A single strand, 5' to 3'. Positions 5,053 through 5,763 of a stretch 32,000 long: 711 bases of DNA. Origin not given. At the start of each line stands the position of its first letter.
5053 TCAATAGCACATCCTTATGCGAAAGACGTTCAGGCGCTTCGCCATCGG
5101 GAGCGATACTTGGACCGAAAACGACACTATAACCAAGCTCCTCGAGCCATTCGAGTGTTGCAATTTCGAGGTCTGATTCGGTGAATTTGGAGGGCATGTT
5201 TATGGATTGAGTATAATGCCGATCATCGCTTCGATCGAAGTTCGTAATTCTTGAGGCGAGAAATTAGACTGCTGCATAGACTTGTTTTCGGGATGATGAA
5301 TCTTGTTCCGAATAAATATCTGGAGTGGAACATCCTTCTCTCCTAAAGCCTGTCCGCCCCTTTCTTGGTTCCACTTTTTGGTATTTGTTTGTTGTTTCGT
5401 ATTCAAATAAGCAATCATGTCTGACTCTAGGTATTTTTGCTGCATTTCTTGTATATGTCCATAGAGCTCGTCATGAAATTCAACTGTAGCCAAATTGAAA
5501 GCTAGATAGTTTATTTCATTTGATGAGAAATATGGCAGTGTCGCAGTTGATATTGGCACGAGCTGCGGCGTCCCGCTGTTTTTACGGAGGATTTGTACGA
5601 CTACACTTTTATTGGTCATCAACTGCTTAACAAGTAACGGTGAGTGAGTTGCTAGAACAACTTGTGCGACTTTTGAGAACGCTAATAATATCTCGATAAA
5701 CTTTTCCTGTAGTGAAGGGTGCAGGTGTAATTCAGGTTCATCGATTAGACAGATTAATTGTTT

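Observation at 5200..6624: ABC-type ATPase with a C-terminal RNxxxH (HEPN-like) tail in the PrrC position between hsdS and hsdR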

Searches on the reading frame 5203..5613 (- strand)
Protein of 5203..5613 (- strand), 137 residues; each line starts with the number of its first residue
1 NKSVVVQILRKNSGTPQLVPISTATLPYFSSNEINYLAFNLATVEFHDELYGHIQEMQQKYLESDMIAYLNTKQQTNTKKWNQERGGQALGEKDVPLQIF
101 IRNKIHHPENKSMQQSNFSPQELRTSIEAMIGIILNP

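Call 11: search_protein_families(library=pfam, proteins=[window:5203-5592:-], max_evalue=10)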
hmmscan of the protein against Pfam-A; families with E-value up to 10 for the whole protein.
window:5203-5592:- (130 aa): 1 family
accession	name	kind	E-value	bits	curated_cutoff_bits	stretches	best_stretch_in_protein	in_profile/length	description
PF03668.21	RapZ-like_N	-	0.15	12.3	25.4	1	30-96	56-120/158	RapZ-like N-terminal domain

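Call 29: search_protein_families(library=pfam, alignment_id=A2, max_evalue=10)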
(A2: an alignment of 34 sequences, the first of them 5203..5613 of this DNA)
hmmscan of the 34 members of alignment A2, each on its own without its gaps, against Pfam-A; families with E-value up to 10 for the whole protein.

A. member 1, window:5203-5613:- (137 aa): 1 family
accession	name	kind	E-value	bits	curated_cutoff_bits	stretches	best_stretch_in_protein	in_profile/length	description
PF03668.21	RapZ-like_N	-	0.17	12.1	25.4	1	37-103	56-120/158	RapZ-like N-terminal domain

B. families by the number of members that match (of 34 scanned): 14 families
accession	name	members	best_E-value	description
PF06042.17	NTP_transf_6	3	0.015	Nucleotidyltransferase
PF22993.4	SAM_EPH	2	0.15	Ephrin receptor 1 SAM domain-like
PF12214.13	TPX2_importin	1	0.011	Cell cycle regulated microtubule associated protein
PF02407.22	Viral_Rep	1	0.017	Putative viral replication protein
PF21855.1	Treslin_STD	1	0.024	Treslin, STD domain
PF22287.2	TraI-like_C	1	0.037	TraI-like C-terminal domain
PF20018.4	VMAP-M14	1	0.044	vWA-MoxR associated protein middle region (VMAP-M) 14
PF16350.10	FAO_M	1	0.054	FAD dependent oxidoreductase central domain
PF20570.3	DUF6779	1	0.091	Domain of unknown function (DUF6779)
PF09409.15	PUB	1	0.14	PUB domain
PF10281.14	Ish1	1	0.14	Putative nuclear envelope organisation protein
PF18739.6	HEPN_Apea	1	0.15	Apea-like HEPN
PF25198.1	Spore_GerAC_N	1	0.15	Spore germination protein N-terminal domain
PF03668.21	RapZ-like_N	1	0.17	RapZ-like N-terminal domain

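Call 30: search_solved_structures(query=A2, max_evalue=10)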
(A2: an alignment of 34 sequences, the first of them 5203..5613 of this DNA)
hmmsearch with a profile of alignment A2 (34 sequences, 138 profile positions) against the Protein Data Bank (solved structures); distinct sequences matched with E-value up to 10: 1.
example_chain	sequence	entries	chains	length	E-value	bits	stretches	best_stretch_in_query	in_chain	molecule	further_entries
3r6f_A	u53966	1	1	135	0.16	15.3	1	7-47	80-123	HIT family protein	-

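Call 32: predict_structure(alignment_id=A2)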
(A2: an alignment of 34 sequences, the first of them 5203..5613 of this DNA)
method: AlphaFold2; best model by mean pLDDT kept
length: 137 residues; sequences in the alignment: 34
mean_pLDDT: 93.8   pTM: 0.87
mean pLDDT of the five models: 93.8, 93.7, 93.7, 90.9, 88.6
residues with pLDDT >= 90: 114; 70-90: 22; 50-70: 1; < 50: 0
segments of 3 or more residues with pLDDT < 50: none
pLDDT, mean of each block of 10 residues (from residue 1): 84 89 89 94 98 97 97 97 90 97 95 94 98 95
secondary structure, 60 per line:
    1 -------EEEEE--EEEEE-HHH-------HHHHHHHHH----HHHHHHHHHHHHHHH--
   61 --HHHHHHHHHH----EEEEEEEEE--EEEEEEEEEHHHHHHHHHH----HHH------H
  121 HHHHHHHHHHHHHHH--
elements in order: E8-12 E15-19 H31-39 H44-58 H63-72 E77-85 E88-96 H97-106 H120-135

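Call 35: fold_search(model_id=the predicted structure, library=pdb)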
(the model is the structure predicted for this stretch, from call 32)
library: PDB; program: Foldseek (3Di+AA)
matches with E <= 10: 208; with E <= 0.001: 0
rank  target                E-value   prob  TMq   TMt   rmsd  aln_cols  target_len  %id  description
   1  9drq_A                5.4e-02  0.15  0.15  0.06  17.2       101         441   23  Mumps virus fusion glycoprotein F stabilized in prefusion conformation (released 2025-02-19)
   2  7pnt_F                5.9e-01  0.04  0.15  0.11  14.5       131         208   13  Assembly intermediate of mouse mitochondrial ribosome small subunit without mS37 in complex with RbfA and Tfb1m (released 2022-06-15)
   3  3jd5_G                6.3e-01  0.05  0.17  0.14  14.2       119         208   13  Cryo-EM structure of the small subunit of the mammalian mitochondrial ribosome (released 2016-07-13)
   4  8opd_Aa               8.0e-01  0.06  0.21  0.17  11.9       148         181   13  Virus-like Particle based on PVY coat protein with dC40 deletion with stacked-ring architecture (released 2024-01-24)
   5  7pnu_F                1.0e+00  0.04  0.15  0.12  14.5       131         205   13  Assembly intermediate of mouse mitochondrial ribosome small subunit without mS37 in complex with RbfA inward conformat (released 2022-06-15)
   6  6a05_B                1.1e+00  0.13  0.17  0.14  10.5        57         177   10  Structure of pSTING complex (released 2019-06-19)
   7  7zwl_B                1.2e+00  0.13  0.18  0.14  11.7        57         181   10  Crystal structure of human STING in complex with 3',3'-c-di-(2'F,2'd<carba>AMP) (released 2023-11-29)
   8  7z6h_D                1.5e+00  0.04  0.17  0.10  14.0       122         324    9  Structure of DNA-bound human RAD17-RFC clamp loader and 9-1-1 checkpoint clamp (released 2022-05-04)
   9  4gip_D                1.5e+00  0.04  0.16  0.07  16.3        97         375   21  Structure of the cleavage-activated prefusion form of the parainfluenza virus 5 (PIV5) fusion protein (released 2012-09-19)
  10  7nqh_AG               1.7e+00  0.03  0.15  0.12  13.7       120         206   11  55S mammalian mitochondrial ribosome with mtRF1a and P-site tRNAMet (released 2021-05-05)
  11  9ltf                  1.8e+00  0.09  0.17  0.14  10.6        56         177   11  Crystal structure of mSTING-TTB (released 2026-02-11)
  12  8wpf_B                1.8e+00  0.02  0.14  0.07  14.9       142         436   12  Structure of monkeypox virus polymerase complex F8-A22-E4-H5 with exogenous DNA bearing one abasic site (released 2023-11-29)
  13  6v3e_g                2.0e+00  0.06  0.18  0.18  11.9        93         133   11  Cryo-EM structure of the Acinetobacter baumannii Ribosome: 30S subunit (released 2020-02-05)
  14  9r80_Aa               2.0e+00  0.04  0.21  0.16  15.8       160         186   12  RNA-free stacked-ring (r10) virus-like particle composed of PVA coat protein with 6 mutations (H89Q, E90S, S144E, R16 (released 2026-01-21)
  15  8ywb_D                2.0e+00  0.03  0.17  0.15  14.8       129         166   13  a protein with a ligand (released 2025-10-08)
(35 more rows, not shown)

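Call 36: fold_search(model_id=the predicted structure, library=viral)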
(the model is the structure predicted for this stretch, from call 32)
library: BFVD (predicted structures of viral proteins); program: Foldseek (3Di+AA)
matches with E <= 10: 205; with E <= 0.001: 0
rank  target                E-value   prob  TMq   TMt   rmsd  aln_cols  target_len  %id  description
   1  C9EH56                1.4e-01  0.08  0.15  0.05  16.7       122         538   20  Fusion glycoprotein F0 [Mumps orthorubulavirus]
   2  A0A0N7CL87            5.2e-01  0.13  0.21  0.23  15.1       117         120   13  Coat protein (Fragment) [Fig latent virus 1]
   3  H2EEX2                9.4e-01  0.05  0.17  0.17  15.1       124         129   14  Uncharacterized protein [Moumouvirus sp. 'Monve']
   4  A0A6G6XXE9            1.1e+00  0.03  0.15  0.13  18.5       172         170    9  (no name in the UniProt tables at hand)
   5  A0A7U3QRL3            1.3e+00  0.06  0.20  0.14  14.1       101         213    8  PreC/core protein [White sucker hepatitis B virus]
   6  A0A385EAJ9            1.3e+00  0.02  0.14  0.11  19.3       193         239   11  Uncharacterized protein [Caulobacter phage CcrPW]
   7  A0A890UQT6            1.4e+00  0.08  0.21  0.27   7.8        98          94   10  Uncharacterized protein [Microbacterium phage Shocker]
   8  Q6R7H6                1.7e+00  0.05  0.17  0.15  10.1        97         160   14  Uncharacterized protein ORF48 [Ostreid herpesvirus 1 (isolate France)]
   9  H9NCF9                1.8e+00  0.04  0.20  0.20  14.9       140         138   16  (no name in the UniProt tables at hand)
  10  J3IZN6                1.8e+00  0.02  0.15  0.11  15.1       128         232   11  (no name in the UniProt tables at hand)
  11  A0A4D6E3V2            1.8e+00  0.02  0.12  0.15  18.9       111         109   16  Uncharacterized protein [Gordonia phage GodonK]
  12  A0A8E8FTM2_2          2.1e+00  0.03  0.16  0.03  13.9       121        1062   12  RNA-directed RNA polymerase L [Bemisia tabaci arlivirus 2]
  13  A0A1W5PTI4            2.2e+00  0.08  0.19  0.33   7.1        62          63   16  (no name in the UniProt tables at hand)
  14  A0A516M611            2.3e+00  0.03  0.15  0.05  13.3        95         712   14  (no name in the UniProt tables at hand)
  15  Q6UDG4                2.5e+00  0.04  0.18  0.07  15.1        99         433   12  Uncharacterized protein UL-1 [Psittacid herpesvirus 1 (isolate Amazon parrot/-/97-0001/1997)]
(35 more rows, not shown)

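Call 37: search_protein_representatives(alignment_id=A2)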
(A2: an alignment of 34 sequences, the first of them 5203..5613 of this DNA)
Query: 34 sequences, 138 profile positions. Proteins with E-value up to 0.001 (for the whole library): 1037; up to 1e-10: 503; up to 1e-30: 21. The best 150 are listed.
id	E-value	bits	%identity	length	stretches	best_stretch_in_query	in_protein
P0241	1.3e-42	161.5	-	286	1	3-137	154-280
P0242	1.4e-41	158.1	-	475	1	1-137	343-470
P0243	5.7e-41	156.1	-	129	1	1-135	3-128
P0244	1.3e-37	145.2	-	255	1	5-135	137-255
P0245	2.0e-37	144.7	-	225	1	1-135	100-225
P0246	2.4e-36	141.1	-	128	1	24-135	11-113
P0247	1.0e-35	139.1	-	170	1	26-137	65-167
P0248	5.0e-35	136.9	-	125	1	1-135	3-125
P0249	1.8e-34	135.1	-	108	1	21-136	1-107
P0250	4.1e-34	133.9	-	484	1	1-136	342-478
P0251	1.1e-33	132.5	-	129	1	10-137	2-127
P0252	3.2e-33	131.0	-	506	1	4-136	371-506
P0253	4.1e-33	130.7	-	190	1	1-135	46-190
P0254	4.6e-33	130.5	-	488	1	4-137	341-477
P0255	1.5e-32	128.8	-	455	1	4-135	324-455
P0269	9.9e-30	119.7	-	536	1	5-134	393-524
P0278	1.2e-27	113.0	-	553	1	8-135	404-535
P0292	2.3e-25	105.6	-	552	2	5-56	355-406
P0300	1.7e-24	102.7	-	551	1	1-136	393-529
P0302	2.6e-24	102.2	-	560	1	18-135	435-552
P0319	5.6e-23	97.8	-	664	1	30-136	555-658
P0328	2.6e-22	95.7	-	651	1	30-135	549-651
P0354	1.1e-20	90.4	-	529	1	16-135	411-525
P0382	9.5e-20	87.4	-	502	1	32-136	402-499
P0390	2.3e-19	86.1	-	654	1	34-137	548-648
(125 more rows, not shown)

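Call 38: search_protein_families(library=pfam, proteins=[P0319, P0328, P0390, P0302, P0278, P0292, P0269, P0300, P0382, P0354], max_evalue=0.01)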
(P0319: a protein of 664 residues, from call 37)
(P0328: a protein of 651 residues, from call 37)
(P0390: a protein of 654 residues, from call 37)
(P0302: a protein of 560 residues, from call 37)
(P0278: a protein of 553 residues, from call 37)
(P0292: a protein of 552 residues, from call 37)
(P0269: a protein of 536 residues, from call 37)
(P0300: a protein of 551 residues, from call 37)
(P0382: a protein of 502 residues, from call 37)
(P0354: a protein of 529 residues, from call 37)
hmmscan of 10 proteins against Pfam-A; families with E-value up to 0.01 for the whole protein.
P0319 (664 aa): 2 families
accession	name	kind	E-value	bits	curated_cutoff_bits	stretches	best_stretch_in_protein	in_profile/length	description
PF13175.12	AAA_15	-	5.1e-16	59.7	32.1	1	439-515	305-374/374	AAA ATPase domain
PF13304.12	AAA_21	-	3.1e-13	50.9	27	2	465-515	261-303/304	AAA domain, putative AbiEii toxin, Type IV TA system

P0328 (651 aa): 2 families
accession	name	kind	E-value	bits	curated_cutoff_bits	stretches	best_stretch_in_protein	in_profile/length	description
PF13304.12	AAA_21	-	4.9e-16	60.1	27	2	342-509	155-303/304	AAA domain, putative AbiEii toxin, Type IV TA system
PF13175.12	AAA_15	-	1.1e-14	55.3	32.1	1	82-509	21-374/374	AAA ATPase domain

P0390 (654 aa): 2 families
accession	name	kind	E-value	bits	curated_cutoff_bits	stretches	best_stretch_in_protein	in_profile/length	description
PF13304.12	AAA_21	-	8.3e-17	62.6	27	1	346-503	166-303/304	AAA domain, putative AbiEii toxin, Type IV TA system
PF13175.12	AAA_15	-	4.3e-14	53.4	32.1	1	423-503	302-374/374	AAA ATPase domain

P0302 (560 aa): 8 families
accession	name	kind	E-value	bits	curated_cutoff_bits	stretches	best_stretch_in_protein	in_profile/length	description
PF13175.12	AAA_15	-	3.6e-73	247.8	32.1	1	30-415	1-374/374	AAA ATPase domain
PF13304.12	AAA_21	-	1e-16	62.3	27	2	266-415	186-303/304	AAA domain, putative AbiEii toxin, Type IV TA system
PF13476.12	AAA_23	-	4.2e-10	41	27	1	34-292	1-185/201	AAA domain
PF11398.14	DUF2813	-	4.9e-10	39.8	21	2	30-131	1-101/372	Protein of unknown function (DUF2813)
PF02463.25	SMC_N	-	1.3e-07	31.7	40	1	32-416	2-203/220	RecF/RecN/SMC N terminal domain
PF13514.12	AAA_27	-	4.4e-05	23.6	22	1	30-73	1-47/206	AAA domain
PF13555.12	AAA_29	-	0.00027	21.1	27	1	34-73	3-43/61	P-loop containing region of AAA domain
PF00005.33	ABC_tran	-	0.00039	21.5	25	1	54-142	13-80/137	ABC transporter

P0278 (553 aa): 8 families
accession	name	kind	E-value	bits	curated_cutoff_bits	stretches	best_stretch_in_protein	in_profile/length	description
PF13175.12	AAA_15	-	2.4e-63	215.4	32.1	1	1-392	1-373/374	AAA ATPase domain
PF13304.12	AAA_21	-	1.3e-19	71.8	27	1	28-393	3-303/304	AAA domain, putative AbiEii toxin, Type IV TA system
PF02463.25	SMC_N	-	8.1e-11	42.2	40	1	3-397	2-206/220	RecF/RecN/SMC N terminal domain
PF13476.12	AAA_23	-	2.7e-07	31.9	27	1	6-188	2-165/201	AAA domain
PF11398.14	DUF2813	-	6.7e-07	29.4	21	1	1-70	1-68/372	Protein of unknown function (DUF2813)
PF13555.12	AAA_29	-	8.9e-05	22.6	27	1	9-45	7-43/61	P-loop containing region of AAA domain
PF00005.33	ABC_tran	-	0.00033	21.7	25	1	26-74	13-62/137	ABC transporter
PF13514.12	AAA_27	-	0.007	16.4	22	0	1-45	1-47/206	AAA domain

P0292 (552 aa): 10 families
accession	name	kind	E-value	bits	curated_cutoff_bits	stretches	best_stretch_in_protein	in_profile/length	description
PF13175.12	AAA_15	-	1.1e-31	111.2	32.1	2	210-338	264-374/374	AAA ATPase domain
PF13304.12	AAA_21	-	8.7e-21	75.7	27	2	191-338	186-303/304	AAA domain, putative AbiEii toxin, Type IV TA system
PF13476.12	AAA_23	-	3.4e-10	41.3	27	1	6-53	2-41/201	AAA domain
PF11398.14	DUF2813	-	3.6e-07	30.3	21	1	33-71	24-63/372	Protein of unknown function (DUF2813)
PF02463.25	SMC_N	-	4.7e-07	29.9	40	1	2-52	1-45/220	RecF/RecN/SMC N terminal domain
PF00005.33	ABC_tran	-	1.1e-05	26.5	25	1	33-87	13-67/137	ABC transporter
PF13555.12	AAA_29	-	4.5e-05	23.6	27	1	31-58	22-49/61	P-loop containing region of AAA domain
PF13191.12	AAA_16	-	0.00085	20.3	32.6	1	28-69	20-61/167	AAA ATPase domain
PF13401.12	AAA_22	-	0.0018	19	27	0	30-52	4-26/130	AAA domain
PF13514.12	AAA_27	-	0.0087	16.1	22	0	1-52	1-47/206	AAA domain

P0269 (536 aa): 8 families
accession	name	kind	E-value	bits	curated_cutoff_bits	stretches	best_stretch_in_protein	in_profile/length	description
PF13175.12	AAA_15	-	2.9e-84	284.3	32.1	1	1-386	1-374/374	AAA ATPase domain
PF13304.12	AAA_21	-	3.4e-17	63.9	27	2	202-384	159-301/304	AAA domain, putative AbiEii toxin, Type IV TA system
PF11398.14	DUF2813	-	2.3e-10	40.8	21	2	1-80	1-79/372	Protein of unknown function (DUF2813)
PF13476.12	AAA_23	-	4.4e-10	41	27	1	5-254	1-177/201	AAA domain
PF02463.25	SMC_N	-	1e-09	38.6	40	1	3-402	2-217/220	RecF/RecN/SMC N terminal domain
PF00005.33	ABC_tran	-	1.8e-05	25.8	25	1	19-155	7-93/137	ABC transporter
PF13555.12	AAA_29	-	0.00024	21.2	27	1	5-47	3-46/61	P-loop containing region of AAA domain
PF13514.12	AAA_27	-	0.00049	20.2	22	1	1-47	1-50/206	AAA domain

P0300 (551 aa): 7 families
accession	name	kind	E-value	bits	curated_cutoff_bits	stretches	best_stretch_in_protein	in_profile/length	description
PF13304.12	AAA_21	-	1.2e-23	85.1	27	1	13-386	1-303/304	AAA domain, putative AbiEii toxin, Type IV TA system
PF13175.12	AAA_15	-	1.9e-21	77.5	32.1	1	3-383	15-371/374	AAA ATPase domain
PF02463.25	SMC_N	-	1.9e-13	50.8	40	2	297-389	113-205/220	RecF/RecN/SMC N terminal domain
PF00005.33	ABC_tran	-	1.4e-06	29.4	25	1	15-112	15-96/137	ABC transporter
PF13401.12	AAA_22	-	8e-05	23.4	27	0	315-384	60-126/130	AAA domain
PF13555.12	AAA_29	-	0.0052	16.9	27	0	5-34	15-45/61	P-loop containing region of AAA domain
PF13476.12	AAA_23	-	0.0058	17.7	27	1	5-285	13-194/201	AAA domain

P0382 (502 aa): 8 families
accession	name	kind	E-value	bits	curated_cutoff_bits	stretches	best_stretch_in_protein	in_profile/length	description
PF13175.12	AAA_15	-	3.2e-31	109.7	32.1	1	16-362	3-373/374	AAA ATPase domain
PF13304.12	AAA_21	-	4.2e-18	66.9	27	1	45-362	1-302/304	AAA domain, putative AbiEii toxin, Type IV TA system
PF02463.25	SMC_N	-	1.5e-12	47.9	40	2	15-70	1-51/220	RecF/RecN/SMC N terminal domain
PF13476.12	AAA_23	-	6.9e-11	43.6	27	1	18-222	1-184/201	AAA domain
PF13514.12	AAA_27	-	0.00012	22.2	22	1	16-67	3-50/206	AAA domain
PF13555.12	AAA_29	-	0.00014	22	27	1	17-69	2-48/61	P-loop containing region of AAA domain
PF11398.14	DUF2813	-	0.0013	18.6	21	0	46-73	25-52/372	Protein of unknown function (DUF2813)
PF00005.33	ABC_tran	-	0.0087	17.1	25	0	48-79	16-44/137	ABC transporter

P0354 (529 aa): 8 families
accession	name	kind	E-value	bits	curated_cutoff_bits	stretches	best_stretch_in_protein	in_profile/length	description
PF13175.12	AAA_15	-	1.2e-74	252.6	32.1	1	1-375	1-374/374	AAA ATPase domain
PF13304.12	AAA_21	-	8.5e-21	75.7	27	1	25-375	1-303/304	AAA domain, putative AbiEii toxin, Type IV TA system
PF13476.12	AAA_23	-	3.5e-10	41.3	27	1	5-254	1-195/201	AAA domain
PF11398.14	DUF2813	-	1.2e-08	35.2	21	1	1-83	1-83/372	Protein of unknown function (DUF2813)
PF02463.25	SMC_N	-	1.1e-06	28.7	40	1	3-376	2-203/220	RecF/RecN/SMC N terminal domain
PF13514.12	AAA_27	-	0.0001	22.4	22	1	1-45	1-48/206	AAA domain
PF00005.33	ABC_tran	-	0.00061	20.8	25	1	22-82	10-67/137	ABC transporter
PF13555.12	AAA_29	-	0.0032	17.6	27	1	5-45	3-44/61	P-loop containing region of AAA domain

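Call 44: search_protein_families(library=padloc, alignment_id=A2, max_evalue=10)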
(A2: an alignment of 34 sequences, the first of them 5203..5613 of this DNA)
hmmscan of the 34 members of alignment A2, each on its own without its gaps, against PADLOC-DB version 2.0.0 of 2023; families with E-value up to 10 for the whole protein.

A. member 1, window:5203-5613:- (137 aa): 0 families

B. families by the number of members that match (of 34 scanned): 5 families
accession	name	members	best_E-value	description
PDLC01467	Cas13a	2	0.00019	CAS-VI-A; effector__SPE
PDLC01686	Cas13d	1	0.0056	Cas13d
PDLC02087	Cas4b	1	0.02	-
PDLC01215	Cas11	1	0.02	CAS-III-B; effector_SS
PDLC04762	PDC-M64C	1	0.023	-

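Call 45: search_protein_families(library=ncbifam, alignment_id=A2, max_evalue=10)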
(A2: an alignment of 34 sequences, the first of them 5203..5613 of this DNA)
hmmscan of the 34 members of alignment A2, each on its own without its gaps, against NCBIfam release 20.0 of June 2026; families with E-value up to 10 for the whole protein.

A. member 1, window:5203-5613:- (137 aa): 0 families

B. families by the number of members that match (of 34 scanned): 11 families
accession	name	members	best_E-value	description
NF005250.0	PRK06761.1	2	0.011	hypothetical protein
TIGR02411.1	leuko_A4_hydro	1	0.0022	leukotriene-A(4) hydrolase/aminopeptidase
NF003461.0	PRK05082.1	1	0.018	N-acetylmannosamine kinase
NF045722.1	c3_cytochr_TmcA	1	0.021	acidic tetraheme cytochrome c3 TmcA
NF040562.1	PrimPol_Db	1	0.027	CRISPR-associated primase-polymerase type B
NF005977.0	PRK08068.1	1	0.028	transaminase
NF041200.1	mob_BfmA_Nterm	1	0.034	BfmA/BtgA family mobilization protein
NF011344.0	PRK14761.1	1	0.074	fur leader peptide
NF009773.0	PRK13270.1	1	0.075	alpha,alpha-trehalase TreF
NF005782.0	PRK07597.9-1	1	0.1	preprotein translocase subunit SecE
TIGR04450.1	Gpos_C8_like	1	0.13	putative immunity/bacteriocin fusion bifunctional protein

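Call 46: find_related_loci(query=A2, collection=metagenome_contigs, flank=9000)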
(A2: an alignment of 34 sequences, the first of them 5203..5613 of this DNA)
Query A2 (137 aa) in metagenome_contigs; peptide patterns used: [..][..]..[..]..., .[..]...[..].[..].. (x = any residue, [..] = any of these).
554 stretches matched a pattern; 339 encode a relative of the query (tblastn E <= 1e-3); the best 80 are kept; 80 distinct loci.
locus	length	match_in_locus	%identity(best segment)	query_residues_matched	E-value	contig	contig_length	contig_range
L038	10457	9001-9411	64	1-137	1e-59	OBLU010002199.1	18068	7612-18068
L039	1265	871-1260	61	8-137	8e-57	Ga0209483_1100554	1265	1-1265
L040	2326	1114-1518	51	2-134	1e-37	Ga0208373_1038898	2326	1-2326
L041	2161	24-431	49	1-134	2e-35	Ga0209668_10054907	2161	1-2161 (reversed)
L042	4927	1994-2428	47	1-134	3e-35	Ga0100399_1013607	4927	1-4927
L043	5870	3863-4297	47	1-134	3e-35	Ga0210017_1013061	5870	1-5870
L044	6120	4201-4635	47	1-134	3e-35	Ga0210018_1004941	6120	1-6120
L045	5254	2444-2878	47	1-134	3e-35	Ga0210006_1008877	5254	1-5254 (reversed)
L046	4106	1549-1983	47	1-134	3e-35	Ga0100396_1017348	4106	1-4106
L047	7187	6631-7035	44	3-133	6e-33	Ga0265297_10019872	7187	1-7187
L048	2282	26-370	50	21-134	3e-32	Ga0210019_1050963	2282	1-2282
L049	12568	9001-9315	51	30-134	4e-31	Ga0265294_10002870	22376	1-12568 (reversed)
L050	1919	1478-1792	51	30-134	7e-31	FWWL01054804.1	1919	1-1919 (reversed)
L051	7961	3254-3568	51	30-134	7e-31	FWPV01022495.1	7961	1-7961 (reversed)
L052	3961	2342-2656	50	30-134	1e-30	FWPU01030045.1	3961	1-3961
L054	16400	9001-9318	51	30-134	2e-29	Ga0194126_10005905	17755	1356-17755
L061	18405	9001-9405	41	5-134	8e-29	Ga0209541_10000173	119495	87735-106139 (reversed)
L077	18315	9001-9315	50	30-133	4e-28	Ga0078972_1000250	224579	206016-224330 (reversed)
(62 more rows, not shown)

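Call 47: find_related_loci(query=A2, collection=viral_contigs, flank=9000)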
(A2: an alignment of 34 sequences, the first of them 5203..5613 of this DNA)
Query A2 (137 aa) in viral_contigs; peptide patterns used: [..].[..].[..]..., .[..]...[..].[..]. (x = any residue, [..] = any of these).
29 stretches matched a pattern; 1 encode a relative of the query (tblastn E <= 1e-3); 1 distinct loci.
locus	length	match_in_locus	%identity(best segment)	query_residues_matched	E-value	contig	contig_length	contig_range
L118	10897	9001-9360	34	1-130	6e-15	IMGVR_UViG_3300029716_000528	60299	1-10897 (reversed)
